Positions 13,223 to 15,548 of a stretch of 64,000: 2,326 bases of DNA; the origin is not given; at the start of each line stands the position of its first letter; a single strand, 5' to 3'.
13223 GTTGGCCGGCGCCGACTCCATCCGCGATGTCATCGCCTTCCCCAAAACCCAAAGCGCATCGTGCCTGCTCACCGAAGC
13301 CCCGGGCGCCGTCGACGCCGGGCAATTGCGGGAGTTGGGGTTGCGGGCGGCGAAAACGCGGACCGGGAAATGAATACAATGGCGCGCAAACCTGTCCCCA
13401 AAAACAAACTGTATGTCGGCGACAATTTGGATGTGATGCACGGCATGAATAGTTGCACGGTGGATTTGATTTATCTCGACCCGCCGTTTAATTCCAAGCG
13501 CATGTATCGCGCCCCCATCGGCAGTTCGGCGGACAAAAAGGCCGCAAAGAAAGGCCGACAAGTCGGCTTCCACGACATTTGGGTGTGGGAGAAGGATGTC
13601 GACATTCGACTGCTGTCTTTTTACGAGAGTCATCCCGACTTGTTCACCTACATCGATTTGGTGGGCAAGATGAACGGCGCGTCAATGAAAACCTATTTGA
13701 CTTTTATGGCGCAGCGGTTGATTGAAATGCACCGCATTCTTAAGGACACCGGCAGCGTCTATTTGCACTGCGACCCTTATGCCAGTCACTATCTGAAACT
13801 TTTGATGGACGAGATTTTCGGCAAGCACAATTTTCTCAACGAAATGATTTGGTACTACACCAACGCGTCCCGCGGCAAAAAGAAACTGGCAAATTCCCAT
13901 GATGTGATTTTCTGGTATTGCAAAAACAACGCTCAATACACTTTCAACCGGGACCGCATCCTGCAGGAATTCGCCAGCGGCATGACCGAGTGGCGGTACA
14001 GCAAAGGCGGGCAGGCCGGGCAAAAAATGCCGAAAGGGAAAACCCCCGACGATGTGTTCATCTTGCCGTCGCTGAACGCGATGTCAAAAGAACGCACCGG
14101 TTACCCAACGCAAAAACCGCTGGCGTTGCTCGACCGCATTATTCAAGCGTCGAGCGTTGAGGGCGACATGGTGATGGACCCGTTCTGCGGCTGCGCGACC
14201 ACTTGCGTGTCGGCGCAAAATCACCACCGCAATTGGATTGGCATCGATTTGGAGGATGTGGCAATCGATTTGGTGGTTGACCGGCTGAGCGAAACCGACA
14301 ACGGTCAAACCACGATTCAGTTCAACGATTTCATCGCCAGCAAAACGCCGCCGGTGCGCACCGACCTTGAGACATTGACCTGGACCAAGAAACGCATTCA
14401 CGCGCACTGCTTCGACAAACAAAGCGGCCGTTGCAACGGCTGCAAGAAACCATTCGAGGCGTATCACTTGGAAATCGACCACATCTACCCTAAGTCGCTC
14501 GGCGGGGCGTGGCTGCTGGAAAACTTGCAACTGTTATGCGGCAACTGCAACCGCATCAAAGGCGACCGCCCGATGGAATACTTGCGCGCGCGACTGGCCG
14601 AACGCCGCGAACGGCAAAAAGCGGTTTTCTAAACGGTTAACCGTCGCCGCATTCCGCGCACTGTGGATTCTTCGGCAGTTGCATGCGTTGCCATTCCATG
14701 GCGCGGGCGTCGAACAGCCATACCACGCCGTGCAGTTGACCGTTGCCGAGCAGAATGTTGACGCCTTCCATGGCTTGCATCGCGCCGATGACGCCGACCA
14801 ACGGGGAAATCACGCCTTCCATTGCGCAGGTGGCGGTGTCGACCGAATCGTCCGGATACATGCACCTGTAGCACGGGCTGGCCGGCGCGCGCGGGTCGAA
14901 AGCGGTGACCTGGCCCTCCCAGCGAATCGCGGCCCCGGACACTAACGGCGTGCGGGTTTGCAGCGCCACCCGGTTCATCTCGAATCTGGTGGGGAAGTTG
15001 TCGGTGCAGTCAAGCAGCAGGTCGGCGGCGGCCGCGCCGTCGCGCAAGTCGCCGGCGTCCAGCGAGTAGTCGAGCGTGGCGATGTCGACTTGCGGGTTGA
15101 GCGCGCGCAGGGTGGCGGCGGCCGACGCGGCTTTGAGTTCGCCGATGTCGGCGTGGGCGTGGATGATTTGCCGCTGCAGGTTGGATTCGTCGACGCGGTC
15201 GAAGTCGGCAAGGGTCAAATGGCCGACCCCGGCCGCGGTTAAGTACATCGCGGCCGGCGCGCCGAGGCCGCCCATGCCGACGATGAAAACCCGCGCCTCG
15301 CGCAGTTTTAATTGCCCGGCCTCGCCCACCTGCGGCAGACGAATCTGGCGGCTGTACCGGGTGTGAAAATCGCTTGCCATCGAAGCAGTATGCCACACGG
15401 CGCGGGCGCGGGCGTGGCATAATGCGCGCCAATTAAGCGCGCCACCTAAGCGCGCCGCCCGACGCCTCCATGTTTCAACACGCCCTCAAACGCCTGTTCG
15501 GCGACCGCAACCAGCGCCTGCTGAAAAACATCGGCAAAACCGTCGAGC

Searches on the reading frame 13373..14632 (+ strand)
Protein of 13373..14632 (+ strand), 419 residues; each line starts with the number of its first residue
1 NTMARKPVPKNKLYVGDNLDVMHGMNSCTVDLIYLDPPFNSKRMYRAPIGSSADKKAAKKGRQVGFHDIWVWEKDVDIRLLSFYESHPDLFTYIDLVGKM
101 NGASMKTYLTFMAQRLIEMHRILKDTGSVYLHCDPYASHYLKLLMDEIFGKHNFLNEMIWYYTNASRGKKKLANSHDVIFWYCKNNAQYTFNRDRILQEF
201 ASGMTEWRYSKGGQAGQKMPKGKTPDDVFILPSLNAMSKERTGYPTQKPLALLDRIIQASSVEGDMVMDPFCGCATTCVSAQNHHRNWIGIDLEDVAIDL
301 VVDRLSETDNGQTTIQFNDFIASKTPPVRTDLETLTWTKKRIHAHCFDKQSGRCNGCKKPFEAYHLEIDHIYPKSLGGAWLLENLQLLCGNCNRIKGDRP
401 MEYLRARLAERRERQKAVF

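Call 84: search_protein_families(library=pfam, proteins=[window:13373-14632:+], max_evalue=0.001)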
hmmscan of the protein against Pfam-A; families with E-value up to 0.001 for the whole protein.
window:13373-14632:+ (419 aa): 4 families
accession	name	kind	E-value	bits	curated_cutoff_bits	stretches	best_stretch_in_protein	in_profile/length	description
PF01555.25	N6_N4_Mtase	-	1.1e-48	166.6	26.7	1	30-301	1-219/221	DNA methylase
PF14279.12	HNH_5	-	3.3e-13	49.8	27.5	1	354-405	1-52/56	HNH endonuclease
PF01844.29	HNH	-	1.1e-12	48.3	21.4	1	354-399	1-47/47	HNH endonuclease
PF02945.21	Endonuclease_7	-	0.00076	19.8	23.6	0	336-399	9-66/82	Recombination endonuclease VII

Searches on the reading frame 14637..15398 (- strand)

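Call 84: search_protein_families(library=pfam, proteins=[window:14637-15398:-], max_evalue=0.001)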
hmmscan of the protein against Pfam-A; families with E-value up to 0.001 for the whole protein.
window:14637-15398:- (253 aa): 1 family
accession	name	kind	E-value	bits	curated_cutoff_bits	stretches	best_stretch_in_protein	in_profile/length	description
PF00899.27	ThiF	-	2.1e-73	246.8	28.1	1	15-247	1-236/238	ThiF family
